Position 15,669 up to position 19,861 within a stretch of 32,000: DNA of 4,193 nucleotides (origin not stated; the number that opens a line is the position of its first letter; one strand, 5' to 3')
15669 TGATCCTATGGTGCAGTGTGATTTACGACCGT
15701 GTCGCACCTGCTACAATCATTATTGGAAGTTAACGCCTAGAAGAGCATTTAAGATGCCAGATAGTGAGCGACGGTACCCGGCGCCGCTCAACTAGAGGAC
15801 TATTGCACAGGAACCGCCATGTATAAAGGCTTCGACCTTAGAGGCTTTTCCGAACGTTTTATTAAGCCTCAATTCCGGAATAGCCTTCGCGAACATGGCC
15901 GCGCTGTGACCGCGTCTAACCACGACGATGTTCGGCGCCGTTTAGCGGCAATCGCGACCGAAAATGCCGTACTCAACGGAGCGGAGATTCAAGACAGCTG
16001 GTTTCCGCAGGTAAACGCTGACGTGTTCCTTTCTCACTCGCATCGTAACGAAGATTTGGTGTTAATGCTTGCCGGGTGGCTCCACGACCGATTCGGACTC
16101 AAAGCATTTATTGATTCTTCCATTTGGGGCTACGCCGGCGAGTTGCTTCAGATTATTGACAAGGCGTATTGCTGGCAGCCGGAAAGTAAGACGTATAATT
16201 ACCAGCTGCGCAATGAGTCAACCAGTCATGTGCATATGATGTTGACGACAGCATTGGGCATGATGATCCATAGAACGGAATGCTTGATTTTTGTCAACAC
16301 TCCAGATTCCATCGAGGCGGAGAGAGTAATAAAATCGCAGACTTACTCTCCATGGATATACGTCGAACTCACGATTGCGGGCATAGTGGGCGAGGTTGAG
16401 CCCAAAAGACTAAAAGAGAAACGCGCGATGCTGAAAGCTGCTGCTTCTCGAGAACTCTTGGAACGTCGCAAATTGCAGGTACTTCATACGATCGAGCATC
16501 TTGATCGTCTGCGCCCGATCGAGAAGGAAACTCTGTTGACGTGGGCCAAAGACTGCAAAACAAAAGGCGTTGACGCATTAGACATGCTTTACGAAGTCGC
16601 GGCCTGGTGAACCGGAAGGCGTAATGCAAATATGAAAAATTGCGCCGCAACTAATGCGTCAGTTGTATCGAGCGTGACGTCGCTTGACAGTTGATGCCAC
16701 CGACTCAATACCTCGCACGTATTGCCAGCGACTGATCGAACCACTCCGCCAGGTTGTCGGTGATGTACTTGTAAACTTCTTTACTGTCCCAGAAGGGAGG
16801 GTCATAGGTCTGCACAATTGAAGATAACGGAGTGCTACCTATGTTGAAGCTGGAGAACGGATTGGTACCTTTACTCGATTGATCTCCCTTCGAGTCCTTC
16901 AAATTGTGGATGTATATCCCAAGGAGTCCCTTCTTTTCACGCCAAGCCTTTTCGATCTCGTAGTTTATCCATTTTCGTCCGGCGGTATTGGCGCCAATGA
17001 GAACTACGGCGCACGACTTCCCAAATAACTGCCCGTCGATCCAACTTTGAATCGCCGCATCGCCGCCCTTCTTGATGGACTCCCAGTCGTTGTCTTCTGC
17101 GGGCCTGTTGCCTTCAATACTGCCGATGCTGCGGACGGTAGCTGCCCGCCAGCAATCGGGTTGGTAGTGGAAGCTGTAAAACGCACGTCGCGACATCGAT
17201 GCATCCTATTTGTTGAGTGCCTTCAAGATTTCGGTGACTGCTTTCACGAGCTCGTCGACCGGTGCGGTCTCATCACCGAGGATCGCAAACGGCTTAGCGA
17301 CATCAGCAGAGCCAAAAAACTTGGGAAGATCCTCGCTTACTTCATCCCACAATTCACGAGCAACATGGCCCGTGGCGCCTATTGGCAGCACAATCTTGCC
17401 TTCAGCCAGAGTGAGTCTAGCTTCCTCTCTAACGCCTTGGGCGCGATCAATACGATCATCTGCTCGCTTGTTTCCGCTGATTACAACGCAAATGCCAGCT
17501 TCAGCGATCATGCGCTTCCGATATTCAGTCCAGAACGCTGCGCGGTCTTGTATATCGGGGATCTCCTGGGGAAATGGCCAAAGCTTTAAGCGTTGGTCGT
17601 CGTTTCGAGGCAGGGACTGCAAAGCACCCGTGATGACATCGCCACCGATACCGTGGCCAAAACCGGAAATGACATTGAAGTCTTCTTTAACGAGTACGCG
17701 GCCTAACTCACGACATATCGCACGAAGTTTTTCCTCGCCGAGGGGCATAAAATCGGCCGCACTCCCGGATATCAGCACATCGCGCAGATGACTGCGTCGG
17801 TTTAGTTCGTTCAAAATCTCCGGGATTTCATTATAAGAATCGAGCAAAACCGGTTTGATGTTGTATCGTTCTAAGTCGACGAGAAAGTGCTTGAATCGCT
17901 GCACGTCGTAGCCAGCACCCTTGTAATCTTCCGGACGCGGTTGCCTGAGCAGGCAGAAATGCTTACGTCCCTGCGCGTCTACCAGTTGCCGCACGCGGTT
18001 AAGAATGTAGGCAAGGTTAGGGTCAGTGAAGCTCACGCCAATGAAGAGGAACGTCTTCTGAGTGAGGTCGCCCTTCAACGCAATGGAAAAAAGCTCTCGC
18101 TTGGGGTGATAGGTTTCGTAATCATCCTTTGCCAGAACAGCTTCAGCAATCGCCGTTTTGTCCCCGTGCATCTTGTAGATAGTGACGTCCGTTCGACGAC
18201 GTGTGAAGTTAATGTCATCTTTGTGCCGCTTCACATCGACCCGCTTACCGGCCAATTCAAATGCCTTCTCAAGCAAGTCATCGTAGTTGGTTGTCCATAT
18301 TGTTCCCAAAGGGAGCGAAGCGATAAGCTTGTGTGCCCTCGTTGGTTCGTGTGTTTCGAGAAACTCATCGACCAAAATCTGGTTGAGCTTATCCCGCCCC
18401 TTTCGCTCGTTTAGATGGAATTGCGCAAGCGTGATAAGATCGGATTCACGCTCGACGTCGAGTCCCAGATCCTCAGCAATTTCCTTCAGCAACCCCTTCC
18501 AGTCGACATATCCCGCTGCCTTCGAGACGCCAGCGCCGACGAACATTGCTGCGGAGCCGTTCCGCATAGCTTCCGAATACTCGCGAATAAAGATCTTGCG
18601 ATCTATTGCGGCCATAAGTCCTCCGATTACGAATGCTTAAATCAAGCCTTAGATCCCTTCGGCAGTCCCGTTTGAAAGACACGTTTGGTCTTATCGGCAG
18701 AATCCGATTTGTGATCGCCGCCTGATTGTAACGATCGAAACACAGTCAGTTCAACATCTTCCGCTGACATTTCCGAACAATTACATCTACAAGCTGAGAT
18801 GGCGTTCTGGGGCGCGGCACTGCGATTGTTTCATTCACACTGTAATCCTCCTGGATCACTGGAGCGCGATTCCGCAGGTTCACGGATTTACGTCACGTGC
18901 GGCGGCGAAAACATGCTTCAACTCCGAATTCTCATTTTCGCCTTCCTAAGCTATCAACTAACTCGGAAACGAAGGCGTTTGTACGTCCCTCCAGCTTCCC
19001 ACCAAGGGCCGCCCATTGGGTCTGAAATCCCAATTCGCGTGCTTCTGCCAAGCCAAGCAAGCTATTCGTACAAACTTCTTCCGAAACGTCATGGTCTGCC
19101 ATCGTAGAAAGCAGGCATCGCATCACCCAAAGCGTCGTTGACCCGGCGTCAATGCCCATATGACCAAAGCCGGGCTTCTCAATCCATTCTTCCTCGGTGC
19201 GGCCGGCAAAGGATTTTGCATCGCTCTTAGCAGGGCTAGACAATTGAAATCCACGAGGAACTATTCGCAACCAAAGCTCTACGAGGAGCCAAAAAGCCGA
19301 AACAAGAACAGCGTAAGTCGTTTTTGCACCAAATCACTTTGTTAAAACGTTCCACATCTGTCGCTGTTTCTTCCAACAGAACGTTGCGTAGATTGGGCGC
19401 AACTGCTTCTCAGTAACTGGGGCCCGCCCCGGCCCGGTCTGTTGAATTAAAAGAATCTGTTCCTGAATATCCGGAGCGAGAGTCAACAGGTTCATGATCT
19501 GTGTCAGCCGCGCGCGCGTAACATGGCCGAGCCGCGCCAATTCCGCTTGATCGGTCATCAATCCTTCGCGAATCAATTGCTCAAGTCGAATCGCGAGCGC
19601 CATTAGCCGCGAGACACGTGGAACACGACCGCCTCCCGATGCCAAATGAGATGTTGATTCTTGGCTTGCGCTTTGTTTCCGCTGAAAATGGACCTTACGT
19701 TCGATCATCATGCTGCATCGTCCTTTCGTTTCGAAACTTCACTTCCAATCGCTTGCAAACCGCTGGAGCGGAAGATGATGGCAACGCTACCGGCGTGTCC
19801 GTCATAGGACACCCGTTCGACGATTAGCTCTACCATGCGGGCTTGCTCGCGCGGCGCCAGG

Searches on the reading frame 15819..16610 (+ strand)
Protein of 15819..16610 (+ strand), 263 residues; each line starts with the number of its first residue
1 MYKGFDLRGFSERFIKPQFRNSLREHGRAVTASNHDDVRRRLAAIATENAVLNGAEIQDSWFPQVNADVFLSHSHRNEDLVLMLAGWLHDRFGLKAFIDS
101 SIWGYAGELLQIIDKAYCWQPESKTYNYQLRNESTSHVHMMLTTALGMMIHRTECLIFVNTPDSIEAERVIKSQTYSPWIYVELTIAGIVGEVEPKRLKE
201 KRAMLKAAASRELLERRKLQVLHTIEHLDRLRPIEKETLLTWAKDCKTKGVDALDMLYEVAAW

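Call 6: search_protein_families(library=pfam, proteins=[window:15819-16610:+], max_evalue=0.01)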
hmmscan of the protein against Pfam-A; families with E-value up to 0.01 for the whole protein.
window:15819-16610:+ (263 aa): 0 families

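Call 7: search_protein_families(library=padloc, proteins=[window:15819-16610:+], max_evalue=0.001)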
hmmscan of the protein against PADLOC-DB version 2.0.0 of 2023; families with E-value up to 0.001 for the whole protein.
window:15819-16610:+ (263 aa): 4 families
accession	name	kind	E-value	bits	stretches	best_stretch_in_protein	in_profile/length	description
PDLC00430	ThsB1|ThsB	-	1.4e-74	249.1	1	1-260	1-262/269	TIR-like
PDLC00435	ThsB1|ThsB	-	1.4e-37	127.9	1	1-259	1-262/281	TIR-like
PDLC00423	ThsB1|ThsB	-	0.00055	17.6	1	45-101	13-70/190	TIR-like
PDLC00436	ThsB1|ThsB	-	0.00055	17.5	0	40-100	8-68/183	TIR-like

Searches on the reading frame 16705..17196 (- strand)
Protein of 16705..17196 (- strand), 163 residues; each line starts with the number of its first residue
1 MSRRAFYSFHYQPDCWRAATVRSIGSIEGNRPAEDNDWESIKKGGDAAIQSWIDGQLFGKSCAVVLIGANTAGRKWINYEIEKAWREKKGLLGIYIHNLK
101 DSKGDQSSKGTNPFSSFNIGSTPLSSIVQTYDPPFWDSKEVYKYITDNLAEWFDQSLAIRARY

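Call 6: search_protein_families(library=pfam, proteins=[window:16705-17196:-], max_evalue=0.01)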
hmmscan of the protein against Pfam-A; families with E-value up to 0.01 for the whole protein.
window:16705-17196:- (163 aa): 1 family
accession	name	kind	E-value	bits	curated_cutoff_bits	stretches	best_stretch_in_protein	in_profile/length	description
PF08937.16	ThsB_TIR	-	2.7e-24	85.9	21.2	1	6-101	1-100/100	Thoeris protein ThsB, TIR-like domain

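Call 7: search_protein_families(library=padloc, proteins=[window:16705-17196:-], max_evalue=0.001)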
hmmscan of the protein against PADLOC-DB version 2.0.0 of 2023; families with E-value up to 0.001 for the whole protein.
window:16705-17196:- (163 aa): 5 families
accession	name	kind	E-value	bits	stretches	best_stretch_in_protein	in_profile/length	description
PDLC00433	ThsB1|ThsB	-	7.1e-68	225.8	1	1-162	1-163/164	TIR-like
PDLC04688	PDC-M50B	-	7.3e-60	199.8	1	1-160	1-159/162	-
PDLC00431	ThsB1|ThsB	-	2.1e-57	192.1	1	1-160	1-160/162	TIR-like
PDLC00418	ThsB1|ThsB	-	2.2e-06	25.6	1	61-103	65-107/155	TIR-like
PDLC00428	ThsB1|ThsB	-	0.0006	18.2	1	33-89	44-105/219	TIR-like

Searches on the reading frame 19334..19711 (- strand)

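Call 63: search_protein_families(library=ncbifam, proteins=[window:19334-19711:-], max_evalue=0.1)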
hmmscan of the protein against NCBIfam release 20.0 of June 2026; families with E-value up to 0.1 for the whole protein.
window:19334-19711:- (125 aa): 1 family
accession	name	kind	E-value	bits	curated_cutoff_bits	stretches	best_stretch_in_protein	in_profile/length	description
NF003268.0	PRK04239.1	equivalog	0.079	13.1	98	0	65-114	54-104/113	DNA-binding protein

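Call 64: search_protein_families(library=pfam, proteins=[window:19334-19711:-], max_evalue=0.1)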
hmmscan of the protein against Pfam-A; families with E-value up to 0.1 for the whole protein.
window:19334-19711:- (125 aa): 2 families
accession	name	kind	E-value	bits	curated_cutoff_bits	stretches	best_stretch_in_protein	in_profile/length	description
PF01381.28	HTH_3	-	0.0078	16.7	23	1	47-74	4-31/55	Helix-turn-helix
PF17762.8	HTH_ParB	-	0.074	13.6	22.6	0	40-86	9-54/102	ParB HTH domain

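Call 85: search_protein_families(library=phrogs, proteins=[window:19334-19711:-], max_evalue=0.1)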
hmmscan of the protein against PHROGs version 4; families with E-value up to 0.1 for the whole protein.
window:19334-19711:- (125 aa): 2 families
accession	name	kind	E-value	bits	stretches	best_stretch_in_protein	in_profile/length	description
phrog_14161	-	other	3.3e-15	57.7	1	32-123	54-141/143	recombinase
phrog_2339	-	DNA, RNA and nucleotide metabolism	0.089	13.8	0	38-74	25-60/98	HTH DNA binding protein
